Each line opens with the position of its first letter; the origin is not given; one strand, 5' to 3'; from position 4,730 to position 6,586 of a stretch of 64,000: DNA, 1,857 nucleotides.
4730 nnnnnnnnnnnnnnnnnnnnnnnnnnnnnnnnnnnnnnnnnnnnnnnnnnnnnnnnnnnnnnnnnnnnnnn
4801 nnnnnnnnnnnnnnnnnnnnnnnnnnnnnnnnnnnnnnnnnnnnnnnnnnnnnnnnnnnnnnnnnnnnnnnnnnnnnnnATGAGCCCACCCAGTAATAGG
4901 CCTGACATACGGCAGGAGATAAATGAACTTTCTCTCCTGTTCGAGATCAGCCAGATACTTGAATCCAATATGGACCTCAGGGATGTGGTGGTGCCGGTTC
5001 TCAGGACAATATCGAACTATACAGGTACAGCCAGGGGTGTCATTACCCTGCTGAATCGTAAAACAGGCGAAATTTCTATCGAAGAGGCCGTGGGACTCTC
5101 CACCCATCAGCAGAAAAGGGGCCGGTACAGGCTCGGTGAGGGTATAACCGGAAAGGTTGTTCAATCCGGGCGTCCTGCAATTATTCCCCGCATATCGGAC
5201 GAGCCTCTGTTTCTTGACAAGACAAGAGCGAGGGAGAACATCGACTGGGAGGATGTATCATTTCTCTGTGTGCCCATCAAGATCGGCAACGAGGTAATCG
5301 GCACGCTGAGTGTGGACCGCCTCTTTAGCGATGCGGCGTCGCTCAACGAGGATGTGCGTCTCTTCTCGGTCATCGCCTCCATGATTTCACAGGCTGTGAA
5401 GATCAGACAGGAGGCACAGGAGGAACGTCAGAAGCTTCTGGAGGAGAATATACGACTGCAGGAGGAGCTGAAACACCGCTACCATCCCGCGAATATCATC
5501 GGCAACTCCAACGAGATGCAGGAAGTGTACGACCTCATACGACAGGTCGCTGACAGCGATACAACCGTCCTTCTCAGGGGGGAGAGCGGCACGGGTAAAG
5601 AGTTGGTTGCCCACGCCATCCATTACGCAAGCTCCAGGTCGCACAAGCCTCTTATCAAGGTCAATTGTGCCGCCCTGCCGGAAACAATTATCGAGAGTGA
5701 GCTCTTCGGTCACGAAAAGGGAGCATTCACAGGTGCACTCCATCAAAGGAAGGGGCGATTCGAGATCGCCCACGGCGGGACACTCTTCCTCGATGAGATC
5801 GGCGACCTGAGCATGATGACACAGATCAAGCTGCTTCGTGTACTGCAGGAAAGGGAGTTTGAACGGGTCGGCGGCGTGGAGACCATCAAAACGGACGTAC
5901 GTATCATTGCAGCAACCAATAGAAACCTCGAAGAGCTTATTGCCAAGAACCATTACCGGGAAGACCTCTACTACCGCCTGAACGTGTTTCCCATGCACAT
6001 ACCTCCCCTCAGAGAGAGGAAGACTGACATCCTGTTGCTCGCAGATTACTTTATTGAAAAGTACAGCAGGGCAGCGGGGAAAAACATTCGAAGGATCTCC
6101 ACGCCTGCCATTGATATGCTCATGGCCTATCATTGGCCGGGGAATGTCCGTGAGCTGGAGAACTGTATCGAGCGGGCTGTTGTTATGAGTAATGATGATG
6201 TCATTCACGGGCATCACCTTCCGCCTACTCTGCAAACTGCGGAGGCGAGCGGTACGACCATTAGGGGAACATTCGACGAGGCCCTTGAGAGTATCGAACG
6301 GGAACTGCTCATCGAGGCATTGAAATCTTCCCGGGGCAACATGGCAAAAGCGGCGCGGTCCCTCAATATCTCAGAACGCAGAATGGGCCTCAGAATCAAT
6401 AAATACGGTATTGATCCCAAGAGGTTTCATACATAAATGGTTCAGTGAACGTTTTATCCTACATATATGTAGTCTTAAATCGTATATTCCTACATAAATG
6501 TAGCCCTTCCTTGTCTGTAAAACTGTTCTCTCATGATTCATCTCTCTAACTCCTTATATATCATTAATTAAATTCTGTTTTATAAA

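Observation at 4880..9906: Nitrogen-assimilation unit: GAF-domain sigma-54 activator followed by glnB-amt-glnA under a perfect sigma-54 promoter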

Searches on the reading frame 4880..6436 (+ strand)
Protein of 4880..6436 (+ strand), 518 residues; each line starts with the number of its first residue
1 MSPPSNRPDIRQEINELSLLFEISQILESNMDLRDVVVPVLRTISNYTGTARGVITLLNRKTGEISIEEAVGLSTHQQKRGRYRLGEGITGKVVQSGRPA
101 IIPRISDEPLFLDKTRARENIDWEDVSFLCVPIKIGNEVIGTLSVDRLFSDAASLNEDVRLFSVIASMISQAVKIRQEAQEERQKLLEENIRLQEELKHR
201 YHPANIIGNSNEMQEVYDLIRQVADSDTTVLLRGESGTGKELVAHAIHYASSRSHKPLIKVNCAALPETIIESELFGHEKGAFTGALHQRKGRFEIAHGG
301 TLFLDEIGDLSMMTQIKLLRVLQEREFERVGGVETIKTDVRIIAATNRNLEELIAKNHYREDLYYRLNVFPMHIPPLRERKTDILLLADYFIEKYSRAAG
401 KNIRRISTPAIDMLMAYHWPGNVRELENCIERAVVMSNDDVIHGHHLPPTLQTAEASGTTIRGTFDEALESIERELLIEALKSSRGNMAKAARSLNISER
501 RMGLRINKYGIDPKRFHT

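Call 3: search_protein_families(library=pfam, proteins=[window:4880-6436:+])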
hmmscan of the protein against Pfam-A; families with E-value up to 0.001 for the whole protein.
window:4880-6436:+ (518 aa): 8 families
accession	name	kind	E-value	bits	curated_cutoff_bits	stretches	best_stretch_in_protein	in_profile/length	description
PF00158.32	Sigma54_activat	-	1.3e-74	249.9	20.2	1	206-372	1-167/168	Sigma-54 interaction domain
PF25601.1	AAA_lid_14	-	2.6e-30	104.5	27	1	378-459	1-82/87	AAA+ ATPase lid domain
PF14532.12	Sigma54_activ_2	-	1.7e-21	77.3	25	1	207-377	1-138/138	Sigma-54 interaction domain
PF01590.32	GAF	-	2e-15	57.9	22.4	1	32-173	1-133/133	GAF domain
PF13185.12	GAF_2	-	1.8e-11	44.8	28.6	1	31-173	2-135/136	GAF domain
PF02954.25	HTH_8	-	8.7e-10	38.6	22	1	469-509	2-42/42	Bacterial regulatory protein, Fis family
PF07728.20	AAA_5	-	1.2e-08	35.5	22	1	230-349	2-124/139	AAA domain (dynein-related subfamily)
PF00004.35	AAA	-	2.1e-05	25.4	21.2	1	230-356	1-117/131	ATPase family associated with various cellular activities (AAA)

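Call 10: search_protein_families(library=ncbifam, proteins=[window:4880-6436:+])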
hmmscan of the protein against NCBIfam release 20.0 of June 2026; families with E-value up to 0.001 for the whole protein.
window:4880-6436:+ (518 aa): 29 families (the best 25 are shown)
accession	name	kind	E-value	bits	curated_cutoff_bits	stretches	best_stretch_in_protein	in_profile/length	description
TIGR01817.1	nifA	equivalog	2.1e-168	561.4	528.85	2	16-447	3-438/534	nif-specific transcriptional activator NifA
NF008469.0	PRK11361.1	equivalog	5.3e-120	401.2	714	1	184-514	123-459/461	acetoacetate metabolism transcriptional regulator AtoC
NF003451.0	PRK05022.1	equivalog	1.7e-117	393.3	476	1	129-499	116-498/512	nitric oxide reductase transcriptional regulator NorR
NF041552.1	TF_PrdR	equivalog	1.1e-111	374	795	1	169-509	234-576/577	sigma-54 dependent transcriptional regulator PrdR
TIGR02915.1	PEP_resp_reg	equivalog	3.7e-110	368.8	502.6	1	184-511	120-444/445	PEP-CTERM-box response regulator transcription factor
TIGR01818.1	ntrC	equivalog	1.5e-106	356.9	558.6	1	171-456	105-386/463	nitrogen regulation protein NR(I)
NF011958.0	PRK15429.1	equivalog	1.6e-105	354.3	830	1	12-513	182-688/692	formate hydrogenlyase transcriptional activator FlhA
NF038308.1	RNA_repair_RtcR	equivalog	2.9e-102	343.2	650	1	178-510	154-517/530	RNA repair transcriptional activator RtcR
NF050807.1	TransRegFlbDCaul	equivalog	3.7e-100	335.9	750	1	205-509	119-438/454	sigma-54-dependent transcriptional regulator FlbD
NF007689.0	PRK10365.1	equivalog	1.9e-97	326.9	760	1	205-501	140-434/441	sigma-54-dependent response regulator transcription factor ZraR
NF041906.1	V4R_TF_MobR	exception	1.5e-94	317.5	999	1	187-509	217-544/544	phenol degradation transcriptional regulator MobR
TIGR02974.1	phageshock_pspF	equivalog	9.3e-91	304.5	443.55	1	206-440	1-236/336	phage shock protein operon transcriptional activator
NF011695.0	PRK15115.1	equivalog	4.8e-89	299.1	763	1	197-494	128-421/445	two-component system response regulator GlrR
NF041946.1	LuxO_transreg_Vib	equivalog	1.1e-88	298.1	800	1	188-457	120-386/463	quorum-sensing sigma-54 dependent transcriptional regulator LuxO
NF008176.1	PRK10923.1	equivalog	1.1e-87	294.6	620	1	201-460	135-394/469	nitrogen regulation protein NR(I)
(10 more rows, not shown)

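Call 12: find_homologous_proteins(query=window:4880-6436:+, max_evalue=1e-50)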
Query window:4880-6436:+ (518 aa): 8000 proteins with E <= 1e-50 among 8000 candidates; the best 120 are listed.
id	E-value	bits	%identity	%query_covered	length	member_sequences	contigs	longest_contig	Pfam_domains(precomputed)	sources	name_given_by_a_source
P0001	0.0e+0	1142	100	100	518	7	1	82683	PF13185.13,PF00158.33,PF25601.2,PF01590.33,PF02954.26,PF00004.36,PF14532.13,PF07728.21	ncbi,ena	-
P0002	0.0e+0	1102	96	100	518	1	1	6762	PF13185.13,PF00158.33,PF25601.2,PF01590.33,PF02954.26,PF00004.36,PF14532.13,PF07728.21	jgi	jgi:Nif-specific regulatory protein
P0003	0.0e+0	1050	92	100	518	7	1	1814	PF13185.13,PF00158.33,PF25601.2,PF01590.33,PF02954.26,PF00004.36,PF14532.13,PF07728.21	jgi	-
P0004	0.0e+0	1039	90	100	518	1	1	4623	PF13185.13,PF00158.33,PF25601.2,PF01590.33,PF02954.26,PF14532.13,PF07728.21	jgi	jgi:Nif-specific regulatory protein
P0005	0.0e+0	1037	89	100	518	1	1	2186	PF13185.13,PF00158.33,PF25601.2,PF01590.33,PF02954.26,PF00004.36,PF14532.13,PF07728.21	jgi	jgi:Nif-specific regulatory protein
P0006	0.0e+0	1027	89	100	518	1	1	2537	PF13185.13,PF00158.33,PF25601.2,PF01590.33,PF02954.26,PF00004.36,PF14532.13,PF07728.21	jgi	jgi:Nif-specific regulatory protein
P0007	0.0e+0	1011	87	100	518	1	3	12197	PF13185.13,PF00158.33,PF25601.2,PF01590.33,PF02954.26,PF14532.13,PF07728.21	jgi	-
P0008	2.6e-290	982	84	100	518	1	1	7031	PF13185.13,PF00158.33,PF25601.2,PF01590.33,PF02954.26,PF00004.36,PF14532.13,PF07728.21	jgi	jgi:Nif-specific regulatory protein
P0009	5.0e-290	981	84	100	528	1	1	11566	PF13185.13,PF00158.33,PF25601.2,PF01590.33,PF02954.26,PF14532.13,PF07728.21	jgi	jgi:Nif-specific regulatory protein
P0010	7.0e-285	964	82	100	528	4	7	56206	PF13185.13,PF00158.33,PF25601.2,PF01590.33,PF02954.26,PF14532.13,PF07728.21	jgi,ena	jgi:Nif-specific regulatory protein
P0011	5.5e-276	934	80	100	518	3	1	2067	PF13185.13,PF00158.33,PF25601.2,PF01590.33,PF02954.26,PF14532.13,PF07728.21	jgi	jgi:Nif-specific regulatory protein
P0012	8.9e-265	897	77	100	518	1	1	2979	PF13185.13,PF00158.33,PF25601.2,PF01590.33,PF02954.26,PF00004.36,PF14532.13,PF07728.21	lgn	-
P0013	9.4e-262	887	77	100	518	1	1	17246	PF13185.13,PF00158.33,PF25601.2,PF01590.33,PF02954.26,PF00004.36,PF14532.13,PF07728.21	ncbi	ncbi:MAG: nif-specific transcriptional activator NifA [Spirochaetota bacterium]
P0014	6.7e-261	885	76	100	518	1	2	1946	PF13185.13,PF00158.33,PF25601.2,PF01590.33,PF02954.26,PF18024.8,PF00004.36,PF14532.13,PF07728.21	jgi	-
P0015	2.7e-260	883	76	100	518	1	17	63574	PF13185.13,PF00158.33,PF25601.2,PF01590.33,PF02954.26,PF00004.36,PF14532.13,PF07728.21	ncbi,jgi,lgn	-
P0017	1.4e-259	880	77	99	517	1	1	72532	PF13185.13,PF00158.33,PF25601.2,PF01590.33,PF02954.26,PF00004.36,PF14532.13,PF07728.21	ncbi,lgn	-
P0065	2.4e-246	837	72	100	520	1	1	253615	PF13185.13,PF00158.33,PF25601.2,PF01590.33,PF02954.26,PF14532.13,PF07728.21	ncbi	ncbi:MAG: nif-specific transcriptional activator NifA [Planctomycetota bacterium]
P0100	9.5e-245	831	71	100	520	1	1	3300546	PF13185.13,PF00158.33,PF25601.2,PF01590.33,PF02954.26,PF14532.13,PF07728.21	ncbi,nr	ncbi:MAG: nif-specific transcriptional activator NifA [Thermodesulfobacteriota bacterium]|nr:MAG: ni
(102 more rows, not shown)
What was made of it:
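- It scores above the trusted cutoff of NCBI's NifA equivalog model (561.4 against 528.85, call 10), and public records name its relatives NifA (call 12).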

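Call 13: find_encoding_contigs(protein=P0001, flank=3000, max_places=3)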
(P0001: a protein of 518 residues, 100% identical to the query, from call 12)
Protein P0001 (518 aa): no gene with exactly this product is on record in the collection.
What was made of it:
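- Tried and rejected: Found no contig (call 13), so the source genome, rpoN and nif content could not be checked.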

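Call 15: find_related_loci(query=A1, collection=genome_contigs, flank=7000)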
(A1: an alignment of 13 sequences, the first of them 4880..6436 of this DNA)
Query A1 (518 aa) in genome_contigs; peptide patterns used: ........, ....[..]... (x = any residue, [..] = any of these).
600 stretches matched a pattern (row limit reached: there are more); 600 encode a relative of the query (tblastn E <= 1e-3); the best 80 are kept; 80 distinct loci.
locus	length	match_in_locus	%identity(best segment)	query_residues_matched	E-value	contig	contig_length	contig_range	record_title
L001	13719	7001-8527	72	10-516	0e+0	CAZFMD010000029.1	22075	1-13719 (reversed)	MAG TPA_asm: uncultured Spirochaetaceae bacterium isolate binchicken_co334_238 genome assembly, contig: NODE_3951_length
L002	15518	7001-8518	61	11-516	0e+0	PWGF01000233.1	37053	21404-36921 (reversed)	MAG: Spirochaetaceae bacterium isolate T1Sed10_196 T1-Sed10-C684, whole genome shotgun sequence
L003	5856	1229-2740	57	14-516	0e+0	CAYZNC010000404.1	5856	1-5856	MAG TPA_asm: uncultured Bacteroidales bacterium isolate binchicken_co50_368 genome assembly, contig: NODE_19671_length_5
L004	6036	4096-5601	57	13-516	0e+0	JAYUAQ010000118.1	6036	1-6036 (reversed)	MAG: Blastocatellia bacterium isolate GFS_6523 GFS_6523_117, whole genome shotgun sequence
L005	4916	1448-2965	54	13-518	0e+0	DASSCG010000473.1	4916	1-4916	MAG TPA_asm: Pyrinomonadaceae bacterium isolate SMAG_U915 k141_1358247, whole genome shotgun sequence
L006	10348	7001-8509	54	14-516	0e+0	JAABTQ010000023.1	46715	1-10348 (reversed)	MAG: Desulfobacteraceae bacterium isolate S24.Bin046 Scaffold_23, whole genome shotgun sequence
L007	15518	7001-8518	56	13-518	0e+0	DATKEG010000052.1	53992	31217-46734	MAG TPA_asm: Vicinamibacteria bacterium isolate SMAG_U14493 k141_2924057, whole genome shotgun sequence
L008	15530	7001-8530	52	10-516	0e+0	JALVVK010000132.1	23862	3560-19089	MAG: Deltaproteobacteria bacterium isolate M10_metabat1_scaf2bin.021 M10_NODE_815_length_23862_cov_9.916621, whole genom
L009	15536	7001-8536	52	7-516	0e+0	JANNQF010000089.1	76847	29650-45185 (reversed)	MAG: Deltaproteobacteria bacterium isolate SOY_31_metabat_54 SOY_31_k141_2822274, whole genome shotgun sequence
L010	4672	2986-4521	53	4-511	0e+0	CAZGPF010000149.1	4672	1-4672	MAG TPA_asm: uncultured Desulfosarcinaceae bacterium isolate binchicken_co397_9 genome assembly, contig: NODE_1638_lengt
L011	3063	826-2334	53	14-516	0e+0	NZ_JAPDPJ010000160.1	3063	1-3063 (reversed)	Plebeiibacterium sediminum strain AAT scaffold_160_length=3064, whole genome shotgun sequence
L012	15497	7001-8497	55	13-512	0e+0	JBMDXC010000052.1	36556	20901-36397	MAG: Candidatus Entotheonellaceae bacterium isolate FBaNitSoil1_14 FBaNitSoil1_contig52, whole genome shotgun sequence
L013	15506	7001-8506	53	14-516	3e-178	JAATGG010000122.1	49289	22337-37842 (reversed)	MAG: Acidobacteriales bacterium isolate bin_312 k141_4608375, whole genome shotgun sequence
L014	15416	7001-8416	55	45-518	3e-170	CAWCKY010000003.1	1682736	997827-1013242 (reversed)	MAG: uncultured Acidobacteriota bacterium isolate MFD03602.bin.2.40 genome assembly, contig: contig_19230, whole genome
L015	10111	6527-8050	51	12-516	4e-166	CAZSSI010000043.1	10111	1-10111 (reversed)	MAG TPA_asm: uncultured Verrucomicrobiota bacterium isolate SRP272421_co2_364 genome assembly, contig: NODE_24440_length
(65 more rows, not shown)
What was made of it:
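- The hosts include lineages named Planctomycetota, Candidatus Hydrogenedentes, Blastocatellia and Akkermansia (calls 12, 15).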

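Call 17: find_encoding_contigs(protein=P0017, flank=8000, max_places=1)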
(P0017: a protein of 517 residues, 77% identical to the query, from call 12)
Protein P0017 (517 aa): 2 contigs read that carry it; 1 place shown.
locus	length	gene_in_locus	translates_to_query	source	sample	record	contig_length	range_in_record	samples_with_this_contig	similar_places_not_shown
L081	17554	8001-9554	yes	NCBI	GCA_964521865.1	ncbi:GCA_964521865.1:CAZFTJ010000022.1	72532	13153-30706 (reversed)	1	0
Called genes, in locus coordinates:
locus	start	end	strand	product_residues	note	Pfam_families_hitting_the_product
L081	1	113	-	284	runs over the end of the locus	PF01656:CbiA, PF02374:ArsA_ATPase (faint), PF10609:ParA, PF13614:AAA_31 (weak)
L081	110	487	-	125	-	PF02579:Nitro_FeMo-Co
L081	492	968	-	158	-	PF01475:FUR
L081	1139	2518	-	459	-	PF00224:PK, PF02887:PK_C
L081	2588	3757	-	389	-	PF01476:LysM, PF23473:LysM3_LYK4_5 (faint), PF01476:LysM (weak), PF01551:Peptidase_M23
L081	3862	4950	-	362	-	PF01476:LysM, PF23473:LysM3_LYK4_5 (weak), PF01476:LysM, PF01551:Peptidase_M23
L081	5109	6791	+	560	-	-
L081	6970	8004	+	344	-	PF01212:Beta_elim_lyase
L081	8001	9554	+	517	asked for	PF01590:GAF, PF13185:GAF_2, PF00158:Sigma54_activat, PF14532:Sigma54_activ_2, PF00004:AAA (weak), PF07728:AAA_5 (weak), PF25601:AAA_lid_14, PF02954:HTH_8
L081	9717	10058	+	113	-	PF00543:P-II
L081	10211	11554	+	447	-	PF00909:Ammonium_transp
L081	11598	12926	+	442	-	PF03951:Gln-synt_N, PF00120:Gln-synt_C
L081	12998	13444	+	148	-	PF00072:Response_reg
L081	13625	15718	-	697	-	PF04773:FecR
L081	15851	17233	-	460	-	-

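Call 18: find_encoding_contigs(protein=P0065, flank=8000, max_places=1)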
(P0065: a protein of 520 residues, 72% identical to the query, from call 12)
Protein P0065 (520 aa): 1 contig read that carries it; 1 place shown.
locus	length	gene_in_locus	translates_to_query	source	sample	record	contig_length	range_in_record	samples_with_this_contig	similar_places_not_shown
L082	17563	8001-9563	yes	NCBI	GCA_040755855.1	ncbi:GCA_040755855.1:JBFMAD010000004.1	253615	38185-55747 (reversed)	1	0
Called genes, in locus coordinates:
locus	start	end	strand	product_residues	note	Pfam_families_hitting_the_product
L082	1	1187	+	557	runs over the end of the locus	PF03979:Sigma70_r1_1, PF00140:Sigma70_r1_2, PF04542:Sigma70_r2, PF04539:Sigma70_r3, PF04545:Sigma70_r4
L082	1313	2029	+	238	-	PF24481:CT398_CC, PF02591:Zn_ribbon_9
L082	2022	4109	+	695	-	PF01804:Penicil_amidase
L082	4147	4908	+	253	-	-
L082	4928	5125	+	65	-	-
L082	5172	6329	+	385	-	PF01208:URO-D (weak)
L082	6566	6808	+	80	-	-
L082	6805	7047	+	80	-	-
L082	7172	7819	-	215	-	PF06283:ThuA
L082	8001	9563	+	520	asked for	PF01590:GAF, PF13185:GAF_2, PF00158:Sigma54_activat, PF14532:Sigma54_activ_2, PF07728:AAA_5 (weak), PF25601:AAA_lid_14, PF02954:HTH_8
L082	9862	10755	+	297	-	-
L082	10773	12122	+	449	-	PF00909:Ammonium_transp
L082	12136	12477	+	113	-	PF00543:P-II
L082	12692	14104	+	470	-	PF03951:Gln-synt_N, PF00120:Gln-synt_C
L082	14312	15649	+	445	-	PF16952:Gln-synt_N_2 (faint), PF03951:Gln-synt_N, PF00120:Gln-synt_C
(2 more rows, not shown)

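Call 19: find_encoding_contigs(protein=P0100, flank=8000, max_places=1)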
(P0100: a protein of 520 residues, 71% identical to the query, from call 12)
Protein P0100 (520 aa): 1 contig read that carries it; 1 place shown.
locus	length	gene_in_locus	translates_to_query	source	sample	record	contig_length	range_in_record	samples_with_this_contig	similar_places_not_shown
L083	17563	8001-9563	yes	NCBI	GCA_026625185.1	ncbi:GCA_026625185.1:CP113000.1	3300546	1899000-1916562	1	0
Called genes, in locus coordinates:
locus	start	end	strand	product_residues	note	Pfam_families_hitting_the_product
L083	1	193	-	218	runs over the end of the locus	PF00702:Hydrolase, PF12710:HAD, PF13419:HAD_2, PF13242:Hydrolase_like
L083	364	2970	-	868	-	PF01326:PPDK_N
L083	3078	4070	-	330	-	PF08461:WHD_RNase_R, PF01995:NRD1_2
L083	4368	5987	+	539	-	PF01645:Glu_synthase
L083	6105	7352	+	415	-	PF02812:ELFV_dehydrog_N, PF00208:ELFV_dehydrog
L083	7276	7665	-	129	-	-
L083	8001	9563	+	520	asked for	PF01590:GAF, PF13185:GAF_2, PF00158:Sigma54_activat, PF14532:Sigma54_activ_2, PF07728:AAA_5 (weak), PF25601:AAA_lid_14, PF02954:HTH_8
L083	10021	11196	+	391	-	PF00909:Ammonium_transp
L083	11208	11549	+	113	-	PF00543:P-II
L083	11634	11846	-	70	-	PF20095:DUF6485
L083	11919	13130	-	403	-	PF00884:Sulfatase, PF01663:Phosphodiest (faint), PF16347:SGSH_C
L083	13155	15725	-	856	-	PF11897:DUF3417, PF00343:Phosphorylase, PF28476:GlgP_C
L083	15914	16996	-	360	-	PF01075:Glyco_transf_9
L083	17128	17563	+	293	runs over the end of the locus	PF06293:Kdo, PF19974:TCAD9 (faint)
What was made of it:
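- Spirochaetota, Planctomycetota and Thermodesulfobacteriota (calls 17-19).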

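Call 38: search_solved_structures(query=window:4880-6436:+, max_evalue=1e-10)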
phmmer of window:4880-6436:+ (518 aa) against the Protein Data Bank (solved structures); distinct sequences matched with E-value up to 1e-10: 40.
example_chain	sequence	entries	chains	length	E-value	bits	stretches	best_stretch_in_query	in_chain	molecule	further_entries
9qq6_C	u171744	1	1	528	4.8e-116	392.1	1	16-517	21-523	Nif-specific regulatory protein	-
1ojl_A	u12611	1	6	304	9e-91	308.7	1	205-503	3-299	TRANSCRIPTIONAL REGULATORY PROTEIN ZRAR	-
26jl_A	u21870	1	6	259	2.1e-83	284.5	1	204-450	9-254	Flagellar regulatory protein A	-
8p53_C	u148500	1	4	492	1.7e-82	281.4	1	205-470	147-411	Transcriptional regulator FleQ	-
6jdi_A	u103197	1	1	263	6.5e-82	279.5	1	205-449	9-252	Nitrogen assimilation regulatory protein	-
5exx_A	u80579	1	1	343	8.6e-82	279.1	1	205-470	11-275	Transcriptional regulator FleQ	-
6j7e_A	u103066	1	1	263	3.3e-81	277.2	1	205-449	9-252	Nitrogen assimilation regulatory protein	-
5exp_A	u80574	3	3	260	3.4e-81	277.2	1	205-449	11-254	Transcriptional regulator FleQ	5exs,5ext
7ejw_C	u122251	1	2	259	3.4e-81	277.1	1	205-449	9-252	Transcriptional regulator FleQ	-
8pb9_D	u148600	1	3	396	8.3e-81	275.9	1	205-449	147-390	Transcriptional regulator FleQ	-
6jdl_A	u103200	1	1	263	8.4e-81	275.9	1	205-449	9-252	Nitrogen assimilation regulatory protein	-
4l4u_A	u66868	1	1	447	2.8e-80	274.1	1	180-512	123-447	Transcriptional regulator (NtrC family)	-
1ny5_A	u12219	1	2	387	8.2e-77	262.7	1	180-442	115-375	transcriptional regulator (NtrC family)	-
4ly6_A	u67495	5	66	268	3.7e-76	260.5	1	192-442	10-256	Transcriptional regulator (NtrC family)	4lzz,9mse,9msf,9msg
1ny6_A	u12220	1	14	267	4.2e-76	260.4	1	192-442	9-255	transcriptional regulator (NtrC family)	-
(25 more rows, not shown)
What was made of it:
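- Closest known: Canonical proteobacterial NifA. Same: The same three-domain architecture and full-length homology (E 5e-116, call 38).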

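Call 51: find_encoding_contigs(protein=P0002, flank=5000, max_places=1)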
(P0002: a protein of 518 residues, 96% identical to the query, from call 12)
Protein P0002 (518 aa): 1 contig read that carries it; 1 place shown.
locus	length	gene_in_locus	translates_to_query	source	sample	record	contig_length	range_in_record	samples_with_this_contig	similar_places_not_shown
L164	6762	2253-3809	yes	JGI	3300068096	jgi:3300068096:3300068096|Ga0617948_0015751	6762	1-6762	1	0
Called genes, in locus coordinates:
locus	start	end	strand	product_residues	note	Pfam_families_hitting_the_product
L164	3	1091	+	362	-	?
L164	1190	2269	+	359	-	PF01212:Beta_elim_lyase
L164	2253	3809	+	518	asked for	PF01590:GAF, PF13185:GAF_2, PF00004:AAA (faint), PF00158:Sigma54_activat, PF14532:Sigma54_activ_2, PF07728:AAA_5 (weak), PF25601:AAA_lid_14, PF02954:HTH_8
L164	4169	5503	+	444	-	PF03951:Gln-synt_N, PF00120:Gln-synt_C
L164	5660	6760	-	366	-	?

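Call 52: find_encoding_contigs(protein=P0007, flank=5000, max_places=1)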
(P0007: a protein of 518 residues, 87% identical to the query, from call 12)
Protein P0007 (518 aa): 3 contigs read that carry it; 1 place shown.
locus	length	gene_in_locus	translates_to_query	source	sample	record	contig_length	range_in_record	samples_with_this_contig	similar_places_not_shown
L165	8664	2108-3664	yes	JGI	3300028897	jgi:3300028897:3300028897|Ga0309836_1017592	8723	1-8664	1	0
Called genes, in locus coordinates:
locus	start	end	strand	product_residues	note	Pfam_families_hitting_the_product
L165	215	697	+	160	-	-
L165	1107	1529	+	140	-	PF01212:Beta_elim_lyase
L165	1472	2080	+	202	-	PF01212:Beta_elim_lyase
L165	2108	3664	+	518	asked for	PF01590:GAF, PF13185:GAF_2, PF00158:Sigma54_activat, PF14532:Sigma54_activ_2, PF07728:AAA_5 (weak), PF25601:AAA_lid_14, PF02954:HTH_8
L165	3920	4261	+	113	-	PF00543:P-II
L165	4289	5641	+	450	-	PF00909:Ammonium_transp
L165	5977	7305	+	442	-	PF03951:Gln-synt_N, PF00120:Gln-synt_C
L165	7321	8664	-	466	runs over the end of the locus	PF07221:GlcNAc_2-epim (faint), PF06662:C5-epim_C (faint)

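Call 53: find_encoding_contigs(protein=P0010, flank=5000, max_places=1)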
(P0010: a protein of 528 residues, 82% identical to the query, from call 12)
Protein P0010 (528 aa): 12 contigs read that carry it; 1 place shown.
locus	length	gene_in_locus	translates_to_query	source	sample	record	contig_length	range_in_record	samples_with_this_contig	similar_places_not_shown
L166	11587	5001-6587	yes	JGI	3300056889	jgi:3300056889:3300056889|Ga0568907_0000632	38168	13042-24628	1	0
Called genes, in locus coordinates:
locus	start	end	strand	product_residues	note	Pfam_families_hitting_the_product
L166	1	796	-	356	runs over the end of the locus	PF01476:LysM, PF23473:LysM3_LYK4_5 (faint), PF01476:LysM (weak), PF01551:Peptidase_M23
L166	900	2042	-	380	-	PF23473:LysM3_LYK4_5 (faint), PF01476:LysM, PF01551:Peptidase_M23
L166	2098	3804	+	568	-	-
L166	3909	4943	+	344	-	PF01212:Beta_elim_lyase, PF00266:Aminotran_5 (weak)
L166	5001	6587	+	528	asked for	PF01590:GAF, PF13185:GAF_2, PF00158:Sigma54_activat, PF14532:Sigma54_activ_2, PF07728:AAA_5 (weak), PF25601:AAA_lid_14, PF02954:HTH_8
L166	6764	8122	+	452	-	PF00909:Ammonium_transp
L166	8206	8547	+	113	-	PF00543:P-II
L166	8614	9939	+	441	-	PF03951:Gln-synt_N, PF00120:Gln-synt_C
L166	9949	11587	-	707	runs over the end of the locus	PF03190:Thioredox_DsbH, PF13899:Thioredoxin_7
